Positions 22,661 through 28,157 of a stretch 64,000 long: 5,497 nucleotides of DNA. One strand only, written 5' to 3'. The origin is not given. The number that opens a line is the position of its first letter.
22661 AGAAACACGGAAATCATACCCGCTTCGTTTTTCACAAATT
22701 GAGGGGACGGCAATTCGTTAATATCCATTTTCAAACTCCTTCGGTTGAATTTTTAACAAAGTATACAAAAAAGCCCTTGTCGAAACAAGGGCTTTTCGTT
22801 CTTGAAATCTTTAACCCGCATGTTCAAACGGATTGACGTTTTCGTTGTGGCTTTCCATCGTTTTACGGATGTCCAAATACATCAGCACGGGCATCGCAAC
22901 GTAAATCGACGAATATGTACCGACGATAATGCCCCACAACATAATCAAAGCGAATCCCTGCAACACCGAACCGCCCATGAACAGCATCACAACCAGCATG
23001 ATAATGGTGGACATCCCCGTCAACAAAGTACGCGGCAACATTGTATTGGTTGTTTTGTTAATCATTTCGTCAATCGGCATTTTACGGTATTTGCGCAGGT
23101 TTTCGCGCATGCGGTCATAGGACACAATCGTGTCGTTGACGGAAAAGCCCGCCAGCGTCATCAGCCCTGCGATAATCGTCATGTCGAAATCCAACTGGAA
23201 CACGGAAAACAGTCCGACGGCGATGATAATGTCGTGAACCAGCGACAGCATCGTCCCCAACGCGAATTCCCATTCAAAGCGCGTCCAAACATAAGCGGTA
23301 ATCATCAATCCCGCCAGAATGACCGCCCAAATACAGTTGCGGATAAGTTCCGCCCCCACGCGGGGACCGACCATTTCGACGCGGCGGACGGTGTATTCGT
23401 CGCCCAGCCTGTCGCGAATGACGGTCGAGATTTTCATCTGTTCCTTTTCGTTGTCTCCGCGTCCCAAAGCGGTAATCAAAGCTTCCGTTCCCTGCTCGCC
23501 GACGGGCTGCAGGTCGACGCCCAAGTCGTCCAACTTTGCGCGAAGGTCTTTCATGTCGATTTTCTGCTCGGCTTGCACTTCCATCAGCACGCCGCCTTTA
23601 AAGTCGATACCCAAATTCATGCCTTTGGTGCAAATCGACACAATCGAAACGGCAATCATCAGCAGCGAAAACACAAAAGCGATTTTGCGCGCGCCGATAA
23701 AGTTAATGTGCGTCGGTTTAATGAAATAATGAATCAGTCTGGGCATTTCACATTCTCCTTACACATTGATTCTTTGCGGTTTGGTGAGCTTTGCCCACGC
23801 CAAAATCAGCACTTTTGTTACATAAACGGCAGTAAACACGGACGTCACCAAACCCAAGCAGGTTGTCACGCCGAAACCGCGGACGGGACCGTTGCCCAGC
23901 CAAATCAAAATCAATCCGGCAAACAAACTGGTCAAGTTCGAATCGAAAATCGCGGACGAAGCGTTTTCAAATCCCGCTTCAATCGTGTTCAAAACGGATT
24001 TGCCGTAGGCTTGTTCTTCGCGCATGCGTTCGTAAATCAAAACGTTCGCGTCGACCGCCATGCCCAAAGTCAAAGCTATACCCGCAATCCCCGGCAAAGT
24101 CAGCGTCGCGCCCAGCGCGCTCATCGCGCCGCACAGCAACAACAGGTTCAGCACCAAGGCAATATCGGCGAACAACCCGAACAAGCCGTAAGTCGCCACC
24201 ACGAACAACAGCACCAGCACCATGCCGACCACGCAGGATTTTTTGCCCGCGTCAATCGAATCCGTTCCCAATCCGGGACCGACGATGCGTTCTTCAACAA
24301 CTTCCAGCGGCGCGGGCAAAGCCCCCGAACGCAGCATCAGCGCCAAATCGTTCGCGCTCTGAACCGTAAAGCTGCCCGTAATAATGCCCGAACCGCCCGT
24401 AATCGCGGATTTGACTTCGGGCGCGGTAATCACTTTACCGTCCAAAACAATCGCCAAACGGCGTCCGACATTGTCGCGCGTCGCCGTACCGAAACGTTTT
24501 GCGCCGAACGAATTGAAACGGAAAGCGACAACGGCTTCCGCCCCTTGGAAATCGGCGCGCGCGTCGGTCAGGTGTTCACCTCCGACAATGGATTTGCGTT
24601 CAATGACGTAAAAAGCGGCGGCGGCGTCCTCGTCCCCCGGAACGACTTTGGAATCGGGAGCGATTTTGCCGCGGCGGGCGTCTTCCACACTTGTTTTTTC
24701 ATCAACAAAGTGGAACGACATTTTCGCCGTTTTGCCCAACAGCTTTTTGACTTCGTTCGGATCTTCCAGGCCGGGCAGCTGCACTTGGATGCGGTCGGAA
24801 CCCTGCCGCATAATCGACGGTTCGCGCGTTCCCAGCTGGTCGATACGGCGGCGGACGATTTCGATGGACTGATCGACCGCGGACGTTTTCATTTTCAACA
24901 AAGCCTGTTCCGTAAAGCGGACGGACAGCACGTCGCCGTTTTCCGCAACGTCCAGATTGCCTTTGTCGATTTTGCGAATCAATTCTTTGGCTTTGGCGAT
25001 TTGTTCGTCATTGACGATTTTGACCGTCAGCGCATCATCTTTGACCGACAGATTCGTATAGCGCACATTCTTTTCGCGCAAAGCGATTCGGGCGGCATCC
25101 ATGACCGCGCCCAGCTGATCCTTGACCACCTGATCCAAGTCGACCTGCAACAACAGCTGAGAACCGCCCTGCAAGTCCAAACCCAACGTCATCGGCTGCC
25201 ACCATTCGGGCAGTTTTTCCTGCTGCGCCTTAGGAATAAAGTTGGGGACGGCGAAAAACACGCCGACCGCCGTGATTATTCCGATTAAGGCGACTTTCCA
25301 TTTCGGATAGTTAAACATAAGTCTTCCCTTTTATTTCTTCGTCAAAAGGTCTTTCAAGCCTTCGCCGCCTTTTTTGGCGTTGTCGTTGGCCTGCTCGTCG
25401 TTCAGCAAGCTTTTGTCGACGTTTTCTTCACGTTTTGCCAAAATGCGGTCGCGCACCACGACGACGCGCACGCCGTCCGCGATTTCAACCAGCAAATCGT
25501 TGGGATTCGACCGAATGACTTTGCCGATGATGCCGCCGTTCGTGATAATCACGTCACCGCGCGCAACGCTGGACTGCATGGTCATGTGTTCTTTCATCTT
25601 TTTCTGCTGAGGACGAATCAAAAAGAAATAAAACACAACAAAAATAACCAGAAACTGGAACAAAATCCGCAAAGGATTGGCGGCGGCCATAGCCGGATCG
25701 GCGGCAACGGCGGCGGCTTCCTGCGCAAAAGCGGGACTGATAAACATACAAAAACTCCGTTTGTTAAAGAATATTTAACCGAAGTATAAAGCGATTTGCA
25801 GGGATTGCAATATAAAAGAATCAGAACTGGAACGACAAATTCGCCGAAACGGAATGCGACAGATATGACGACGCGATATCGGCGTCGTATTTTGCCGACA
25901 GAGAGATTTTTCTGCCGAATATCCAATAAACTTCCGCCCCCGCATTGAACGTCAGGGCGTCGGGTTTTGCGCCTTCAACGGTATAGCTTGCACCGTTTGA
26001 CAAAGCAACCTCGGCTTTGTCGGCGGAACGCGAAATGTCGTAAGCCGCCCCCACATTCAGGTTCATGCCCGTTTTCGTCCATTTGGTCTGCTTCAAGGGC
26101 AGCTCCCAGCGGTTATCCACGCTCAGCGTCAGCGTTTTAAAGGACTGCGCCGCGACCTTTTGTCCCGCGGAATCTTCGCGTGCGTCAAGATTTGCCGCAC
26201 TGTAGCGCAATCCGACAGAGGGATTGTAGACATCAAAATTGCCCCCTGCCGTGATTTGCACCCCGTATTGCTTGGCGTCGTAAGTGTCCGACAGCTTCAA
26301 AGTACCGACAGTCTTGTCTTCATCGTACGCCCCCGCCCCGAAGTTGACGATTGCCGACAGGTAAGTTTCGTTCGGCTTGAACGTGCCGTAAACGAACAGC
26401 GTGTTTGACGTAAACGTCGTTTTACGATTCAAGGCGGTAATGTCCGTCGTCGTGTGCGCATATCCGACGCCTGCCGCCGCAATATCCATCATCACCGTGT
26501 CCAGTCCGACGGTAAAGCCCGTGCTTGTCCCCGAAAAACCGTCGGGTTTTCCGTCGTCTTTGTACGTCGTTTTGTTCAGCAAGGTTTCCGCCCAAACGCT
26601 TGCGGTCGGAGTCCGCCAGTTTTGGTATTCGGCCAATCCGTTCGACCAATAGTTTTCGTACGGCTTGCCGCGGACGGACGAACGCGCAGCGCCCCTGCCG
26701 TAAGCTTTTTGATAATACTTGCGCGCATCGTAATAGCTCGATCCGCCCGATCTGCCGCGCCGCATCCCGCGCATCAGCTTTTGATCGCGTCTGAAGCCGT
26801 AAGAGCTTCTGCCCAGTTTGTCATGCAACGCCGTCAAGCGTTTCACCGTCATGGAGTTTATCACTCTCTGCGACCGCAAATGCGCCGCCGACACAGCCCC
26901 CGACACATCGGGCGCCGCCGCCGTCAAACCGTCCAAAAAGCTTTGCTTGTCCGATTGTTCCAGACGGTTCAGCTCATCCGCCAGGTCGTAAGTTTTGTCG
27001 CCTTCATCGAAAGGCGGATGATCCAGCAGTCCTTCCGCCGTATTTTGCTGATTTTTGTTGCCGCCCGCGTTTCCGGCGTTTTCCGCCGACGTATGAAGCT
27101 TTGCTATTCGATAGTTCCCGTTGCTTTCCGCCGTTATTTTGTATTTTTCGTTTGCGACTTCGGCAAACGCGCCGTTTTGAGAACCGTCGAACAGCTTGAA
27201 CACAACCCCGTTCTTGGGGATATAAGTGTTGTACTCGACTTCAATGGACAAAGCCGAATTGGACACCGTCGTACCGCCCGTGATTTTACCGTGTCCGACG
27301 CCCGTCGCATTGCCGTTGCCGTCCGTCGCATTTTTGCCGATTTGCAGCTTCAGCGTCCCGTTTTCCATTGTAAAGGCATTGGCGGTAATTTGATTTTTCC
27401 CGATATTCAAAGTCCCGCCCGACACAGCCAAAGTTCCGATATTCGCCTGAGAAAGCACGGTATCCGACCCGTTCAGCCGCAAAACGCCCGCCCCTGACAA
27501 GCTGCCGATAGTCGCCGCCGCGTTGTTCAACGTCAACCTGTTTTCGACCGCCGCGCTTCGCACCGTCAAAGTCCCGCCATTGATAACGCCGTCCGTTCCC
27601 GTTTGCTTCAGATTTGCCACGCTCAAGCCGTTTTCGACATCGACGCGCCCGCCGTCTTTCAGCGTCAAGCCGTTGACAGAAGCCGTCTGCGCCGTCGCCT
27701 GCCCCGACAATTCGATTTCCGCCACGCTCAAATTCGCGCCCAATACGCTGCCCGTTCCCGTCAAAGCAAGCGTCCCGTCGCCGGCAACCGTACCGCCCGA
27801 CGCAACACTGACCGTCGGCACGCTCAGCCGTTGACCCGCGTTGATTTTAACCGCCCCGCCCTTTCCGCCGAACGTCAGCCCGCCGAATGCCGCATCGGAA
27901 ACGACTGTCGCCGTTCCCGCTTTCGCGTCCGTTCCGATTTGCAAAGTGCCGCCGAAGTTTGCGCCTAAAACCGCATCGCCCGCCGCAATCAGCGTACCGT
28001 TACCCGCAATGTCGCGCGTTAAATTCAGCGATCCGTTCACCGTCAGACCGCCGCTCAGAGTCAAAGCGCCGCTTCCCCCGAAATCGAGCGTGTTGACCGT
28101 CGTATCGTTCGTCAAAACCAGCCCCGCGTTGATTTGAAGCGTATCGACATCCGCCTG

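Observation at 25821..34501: Roughly 2,900-aa autotransporter adhesin split into two ORFs by a 17-bp insertion/duplication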

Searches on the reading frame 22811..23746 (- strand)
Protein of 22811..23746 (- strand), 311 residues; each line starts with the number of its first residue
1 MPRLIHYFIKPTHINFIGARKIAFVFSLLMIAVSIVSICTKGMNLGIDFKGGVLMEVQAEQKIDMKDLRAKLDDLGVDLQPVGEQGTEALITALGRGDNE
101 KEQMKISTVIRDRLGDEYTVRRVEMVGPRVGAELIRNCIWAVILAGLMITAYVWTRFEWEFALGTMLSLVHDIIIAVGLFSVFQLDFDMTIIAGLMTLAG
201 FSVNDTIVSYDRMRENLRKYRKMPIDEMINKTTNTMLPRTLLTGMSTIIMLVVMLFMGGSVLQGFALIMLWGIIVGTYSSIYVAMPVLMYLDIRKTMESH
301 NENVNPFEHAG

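Call 17: search_protein_families(library=pfam, proteins=[window:22811-23746:-], max_evalue=0.001)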
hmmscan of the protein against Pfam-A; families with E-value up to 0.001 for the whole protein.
window:22811-23746:- (311 aa): 2 families
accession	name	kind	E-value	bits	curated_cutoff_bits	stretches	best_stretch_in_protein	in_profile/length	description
PF02355.23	SecD_SecF_C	-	1e-62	211.3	20.5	1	114-291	9-186/189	Protein export membrane protein SecD/SecF, C-terminal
PF07549.19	Sec_GG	-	4.7e-11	42.3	20.3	1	36-62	1-27/28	SecD/SecF GG Motif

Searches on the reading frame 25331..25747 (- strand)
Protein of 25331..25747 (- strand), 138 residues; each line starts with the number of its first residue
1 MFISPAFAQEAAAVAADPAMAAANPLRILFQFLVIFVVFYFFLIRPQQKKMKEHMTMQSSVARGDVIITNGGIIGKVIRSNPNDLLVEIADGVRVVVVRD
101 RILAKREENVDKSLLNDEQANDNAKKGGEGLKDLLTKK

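Call 17: search_protein_families(library=pfam, proteins=[window:25331-25747:-], max_evalue=0.001)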
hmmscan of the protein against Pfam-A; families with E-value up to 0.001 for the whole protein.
window:25331-25747:- (138 aa): 1 family
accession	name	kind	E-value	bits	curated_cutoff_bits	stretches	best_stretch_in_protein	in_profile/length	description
PF02699.20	YajC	-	3.7e-25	88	28.2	1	30-102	4-76/78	Preprotein translocase subunit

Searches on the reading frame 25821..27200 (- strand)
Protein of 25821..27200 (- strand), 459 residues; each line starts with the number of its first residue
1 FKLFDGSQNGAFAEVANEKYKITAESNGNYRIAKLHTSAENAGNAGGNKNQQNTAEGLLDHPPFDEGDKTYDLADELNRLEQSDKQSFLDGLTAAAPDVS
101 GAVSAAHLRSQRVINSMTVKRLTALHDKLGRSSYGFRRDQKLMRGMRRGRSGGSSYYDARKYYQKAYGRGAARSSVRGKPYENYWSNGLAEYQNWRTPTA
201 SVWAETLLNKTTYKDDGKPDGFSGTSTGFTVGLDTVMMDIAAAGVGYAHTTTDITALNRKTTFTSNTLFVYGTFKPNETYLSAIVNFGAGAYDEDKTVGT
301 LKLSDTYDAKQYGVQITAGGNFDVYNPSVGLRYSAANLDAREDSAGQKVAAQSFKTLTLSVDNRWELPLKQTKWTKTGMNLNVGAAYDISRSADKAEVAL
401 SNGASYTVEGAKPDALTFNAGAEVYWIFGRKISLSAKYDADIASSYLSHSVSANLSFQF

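Call 8: find_related_loci(query=window:25821-27200:-, collection=genome_contigs, flank=10000)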
Query window:25821-27200:- (459 aa) in genome_contigs; peptide patterns used: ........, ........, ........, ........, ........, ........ (x = any residue, [..] = any of these).
28 stretches matched a pattern; 1 encode a relative of the query (tblastn E <= 1e-3); 1 distinct loci.
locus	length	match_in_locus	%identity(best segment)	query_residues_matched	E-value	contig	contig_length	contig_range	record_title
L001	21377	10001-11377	99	1-459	0e+0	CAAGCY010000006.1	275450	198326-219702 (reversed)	MAG TPA_asm: Alphaproteobacteria bacterium, isolate HGM16787, WGS project CAAGCY010000000 data, contig: SRS476139_58_k11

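Call 34: find_homologous_proteins(query=window:25824-27113:-, max_evalue=0.00001)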
Query window:25824-27113:- (430 aa): 3 proteins with E <= 0.00001 among 8000 candidates.
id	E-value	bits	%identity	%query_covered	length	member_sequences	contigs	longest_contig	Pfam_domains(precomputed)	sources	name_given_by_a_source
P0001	3.3e-191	654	93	71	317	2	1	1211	PF03797.26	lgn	-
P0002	3.6e-57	213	43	61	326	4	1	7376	PF03797.26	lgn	-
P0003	2.3e-25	108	28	60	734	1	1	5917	PF20629.3,PF03797.26,PF04295.19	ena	-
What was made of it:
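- Tried and rejected: C-terminal homolog search (call 34).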

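Call 39: search_solved_structures(query=window:25824-27113:-, max_evalue=1)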
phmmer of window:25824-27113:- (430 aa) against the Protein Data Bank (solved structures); distinct sequences matched with E-value up to 1: 23.
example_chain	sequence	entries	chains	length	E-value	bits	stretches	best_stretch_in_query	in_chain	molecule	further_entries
6xkr_L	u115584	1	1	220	0.016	17.7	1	144-242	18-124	Sasanlimab Fab Light chain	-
6j38_A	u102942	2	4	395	0.042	16.3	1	255-320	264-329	FAD-dependent glycine oxydase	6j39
8gsp_L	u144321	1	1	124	0.066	15.7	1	159-248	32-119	IG LAMDA CHAIN VARIABLE REGION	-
1maj_A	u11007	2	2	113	0.13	14.7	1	156-225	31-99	IGG2A-KAPPA 26-10 FV (LIGHT CHAIN)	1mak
9yhq_K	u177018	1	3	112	0.19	14.2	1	157-220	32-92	AJ09-83 Fab light chain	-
6o89_L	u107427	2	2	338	0.23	13.9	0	147-219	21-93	Anti-CD28xCD3 CODV-Fab Light chain | Anti-CD28xCD3 CODV Fab Light chain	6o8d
7lud_L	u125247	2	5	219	0.25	13.8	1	162-219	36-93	ADI-14442 Fab Light chain | Light chain of human antibody Fab ADI-14442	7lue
6obd_A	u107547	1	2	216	0.29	13.6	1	155-242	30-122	anti-GLD52 Fab light chain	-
5n4g_L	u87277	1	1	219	0.38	13.2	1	158-219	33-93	LIGHT CHAIN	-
7fjn_J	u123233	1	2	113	0.41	13.1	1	156-210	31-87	T6 light chain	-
9vdz_B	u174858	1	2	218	0.5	12.8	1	146-213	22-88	hA5-6(W30B/E45) Fab light chain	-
1igi_L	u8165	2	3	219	0.5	12.8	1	157-225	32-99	IGG2A-KAPPA 26-10 FAB (LIGHT CHAIN)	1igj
9ve0_L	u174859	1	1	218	0.5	12.8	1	146-213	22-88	hA5-6 (W30B/W53) Fab light chain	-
6b0e_A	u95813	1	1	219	0.52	12.8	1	157-220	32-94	1260 antibody, light chain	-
4yhl_L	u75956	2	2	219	0.52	12.7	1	163-219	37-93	aDabi-Fab2b light chain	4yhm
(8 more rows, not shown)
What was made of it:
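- Closest known: Solved type Va translocator domains: EstA. Different: A phmmer search of PDB sequences finds nothing (call 39).
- Tried and rejected: PDB sequence search with the barrel region (call 39).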

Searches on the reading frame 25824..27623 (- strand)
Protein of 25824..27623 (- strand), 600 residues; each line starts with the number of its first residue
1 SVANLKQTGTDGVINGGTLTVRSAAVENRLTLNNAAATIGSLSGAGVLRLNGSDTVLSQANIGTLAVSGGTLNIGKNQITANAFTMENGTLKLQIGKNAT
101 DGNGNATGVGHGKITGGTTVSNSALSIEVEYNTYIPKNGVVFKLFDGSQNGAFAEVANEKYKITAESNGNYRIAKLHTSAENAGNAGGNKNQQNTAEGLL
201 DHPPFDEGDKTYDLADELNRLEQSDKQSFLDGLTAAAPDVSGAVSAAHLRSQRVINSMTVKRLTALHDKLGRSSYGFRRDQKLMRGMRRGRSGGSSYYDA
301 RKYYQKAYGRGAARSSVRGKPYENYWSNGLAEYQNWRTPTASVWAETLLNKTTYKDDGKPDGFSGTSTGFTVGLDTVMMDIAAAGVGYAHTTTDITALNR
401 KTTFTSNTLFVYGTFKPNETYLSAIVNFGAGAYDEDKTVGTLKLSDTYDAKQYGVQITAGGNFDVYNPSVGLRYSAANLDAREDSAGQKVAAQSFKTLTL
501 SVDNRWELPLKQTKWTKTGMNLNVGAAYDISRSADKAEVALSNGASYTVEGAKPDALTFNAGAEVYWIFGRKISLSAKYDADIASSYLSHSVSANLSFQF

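Call 50: predict_structure(alignment_id=A2)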
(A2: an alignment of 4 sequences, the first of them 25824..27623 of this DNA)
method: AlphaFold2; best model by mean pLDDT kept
length: 600 residues; sequences in the alignment: 4
mean_pLDDT: 53.6   pTM: 0.49
mean pLDDT of the five models: 53.6, 50.5, 48.3, 42.5, 29.0
residues with pLDDT >= 90: 13; 70-90: 177; 50-70: 76; < 50: 334
segments of 3 or more residues with pLDDT < 50: 1-29, 31-47, 51-71, 73-221, 223-241, 270-338, 357-361, 485-488, 535-552
pLDDT, mean of each block of 10 residues (from residue 1): 27 40 43 43 46 36 41 42 36 38 33 31 30 23 25 29 32 33 33 37 30 40 46 44 58 70 59 33 34 32 29 27 34 42 81 59 73 77 84 72 83 80 87 67 63 87 79 82 52 74 85 80 86 54 42 67 86 84 75 82
secondary structure, 60 per line:
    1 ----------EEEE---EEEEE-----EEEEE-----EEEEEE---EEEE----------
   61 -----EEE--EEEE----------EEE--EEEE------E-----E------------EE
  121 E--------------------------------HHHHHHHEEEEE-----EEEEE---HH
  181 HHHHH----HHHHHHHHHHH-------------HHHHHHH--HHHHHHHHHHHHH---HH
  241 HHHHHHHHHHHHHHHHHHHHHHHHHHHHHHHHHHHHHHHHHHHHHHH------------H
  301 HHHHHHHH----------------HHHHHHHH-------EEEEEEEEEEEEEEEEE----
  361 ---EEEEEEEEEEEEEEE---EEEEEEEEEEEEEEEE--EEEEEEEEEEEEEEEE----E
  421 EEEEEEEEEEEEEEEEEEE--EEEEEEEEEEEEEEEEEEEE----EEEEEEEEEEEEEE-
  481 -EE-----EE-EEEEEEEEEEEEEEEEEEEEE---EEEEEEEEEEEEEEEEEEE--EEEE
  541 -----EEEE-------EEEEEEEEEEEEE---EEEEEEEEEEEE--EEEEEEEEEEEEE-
elements in order: E11-14 E18-22 E28-32 E38-43 E47-50 E66-68 E71-74 E85-87 E90-93 E119-121 H154-160 E161-165 E171-175 H179-185 H190-200 H214-220 H223-235 H239-287 H300-308 H325-332 E340-356 E364-378 E382-397 E400-415 E420-439 E442-461 E466-479 E492-512 E516-534 E537-540 E546-549 E557-569 E573-584 E587-599
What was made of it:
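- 25884..26597 (-): Type Va translocator beta-barrel (Pfam PF03797). The protein ends ............ In the AF2 model the barrel has pLDDT 70-87 (call 50).
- On Classical (type Va) autotransporter: The AF2 barrel has pLDDT 70-87 (call 50). The model shows helices before the barrel, but with pLDDT mostly below 50-70 (call 50).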

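Call 53: fold_search(model_id=the predicted structure, library=pdb)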
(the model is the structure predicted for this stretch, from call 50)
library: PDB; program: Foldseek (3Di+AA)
matches with E <= 10: 852; with E <= 0.001: 307
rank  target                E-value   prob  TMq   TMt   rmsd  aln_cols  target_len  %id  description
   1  3kvn_X                1.1e-13  1.00  0.35  0.34   7.1       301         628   16  Crystal structure of the full-length autotransporter EstA from Pseudomonas aeruginosa (released 2010-01-26)
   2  3kvn_A                1.3e-13  1.00  0.35  0.34   7.2       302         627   16  Crystal structure of the full-length autotransporter EstA from Pseudomonas aeruginosa (released 2010-01-26)
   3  9oqa                  2.8e-12  1.00  0.37  0.35  12.2       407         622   16  Cryo-EM structure of AaaA, a Pseudomonas Aeruginosa autotransporter (released 2025-08-13)
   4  3slo                  3.0e-12  1.00  0.34  0.62   5.1       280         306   14  Pre-cleavage Structure of the Autotransporter EspP - N1023D mutant (released 2011-11-16)
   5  2qom_A                3.7e-12  1.00  0.33  0.67   5.9       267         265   12  The crystal structure of the E.coli EspP autotransporter Beta-domain. (released 2007-11-13)
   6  3slt                  1.2e-11  1.00  0.34  0.61   5.3       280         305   14  Pre-cleavage Structure of the Autotransporter EspP - N1023S Mutant (released 2011-11-16)
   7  1uyn                  1.3e-11  1.00  0.33  0.63   7.9       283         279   17  Translocator domain of autotransporter NalP from Neisseria meningitidis (released 2004-03-18)
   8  3slj                  1.5e-11  1.00  0.33  0.61   9.6       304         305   15  Pre-cleavage Structure of the Autotransporter EspP - N1023A mutant (released 2011-11-16)
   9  8bo2_P                4.6e-11  1.00  0.34  0.62   7.0       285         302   13  BAM-EspP complex structure with BamA-S425C/EspP-S1299C mutations in nanodisc (released 2023-04-26)
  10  1uyo                  5.2e-11  1.00  0.35  0.71   6.9       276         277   16  Translocator domain of autotransporter NalP from Neisseria meningitidis (released 2004-03-19)
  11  2qom_B                6.8e-11  1.00  0.34  0.68   6.1       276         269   12  The crystal structure of the E.coli EspP autotransporter Beta-domain. (released 2007-11-13)
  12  3aeh_A                1.3e-10  1.00  0.31  0.61   5.0       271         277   16  Integral membrane domain of autotransporter Hbp (released 2010-07-07)
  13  3qq2_C                3.1e-10  1.00  0.34  0.73   4.1       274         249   14  Crystal Structure of the Beta Domain of the Bordetella Autotransporter Brka (released 2011-04-13)
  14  3qq2_B                3.1e-10  1.00  0.33  0.71   4.5       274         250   14  Crystal Structure of the Beta Domain of the Bordetella Autotransporter Brka (released 2011-04-13)
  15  3qq2_A                6.1e-10  1.00  0.32  0.70   4.2       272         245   13  Crystal Structure of the Beta Domain of the Bordetella Autotransporter Brka (released 2011-04-13)
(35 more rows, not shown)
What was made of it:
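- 25884..26597 (-): Top Foldseek PDB matches are the EstA, AaaA, EspP, NalP, Hbp and BrkA beta-domains, E 1e-13 to 1e-10 (call 53).
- On Classical (type Va) autotransporter: Foldseek matches EstA, EspP, NalP, Hbp and BrkA at E 1e-13 to 1e-10 (call 53).
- Closest known: Solved type Va translocator domains: EstA. Same: The modelled C-terminal roughly 260 residues superpose on these barrels (Foldseek E 1e-13 to 1e-10; target TM 0.6-0.73 for the isolated barrel domains, 0.34 for full-length EstA; call 53).
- Tried and rejected: The fold search was needed instead (call 53).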

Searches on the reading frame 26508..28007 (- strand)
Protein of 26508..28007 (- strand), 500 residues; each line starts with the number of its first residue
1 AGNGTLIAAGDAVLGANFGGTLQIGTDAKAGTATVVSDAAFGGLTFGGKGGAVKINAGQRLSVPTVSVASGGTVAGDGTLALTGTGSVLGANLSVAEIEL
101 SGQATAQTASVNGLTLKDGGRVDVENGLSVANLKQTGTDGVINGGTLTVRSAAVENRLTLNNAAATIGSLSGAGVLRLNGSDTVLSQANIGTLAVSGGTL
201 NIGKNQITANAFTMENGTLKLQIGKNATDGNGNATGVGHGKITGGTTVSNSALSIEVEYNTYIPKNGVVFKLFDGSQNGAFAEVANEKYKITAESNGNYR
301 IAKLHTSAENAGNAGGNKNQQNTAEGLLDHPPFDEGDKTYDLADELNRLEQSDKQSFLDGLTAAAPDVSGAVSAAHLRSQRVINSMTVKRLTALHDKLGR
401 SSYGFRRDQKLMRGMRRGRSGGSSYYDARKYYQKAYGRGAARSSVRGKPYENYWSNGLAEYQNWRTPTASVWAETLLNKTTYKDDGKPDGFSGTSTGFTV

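Call 54: search_protein_families(library=pfam, proteins=[window:26508-28007:-], max_evalue=5)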
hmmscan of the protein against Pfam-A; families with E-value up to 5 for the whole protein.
window:26508-28007:- (500 aa): 0 families
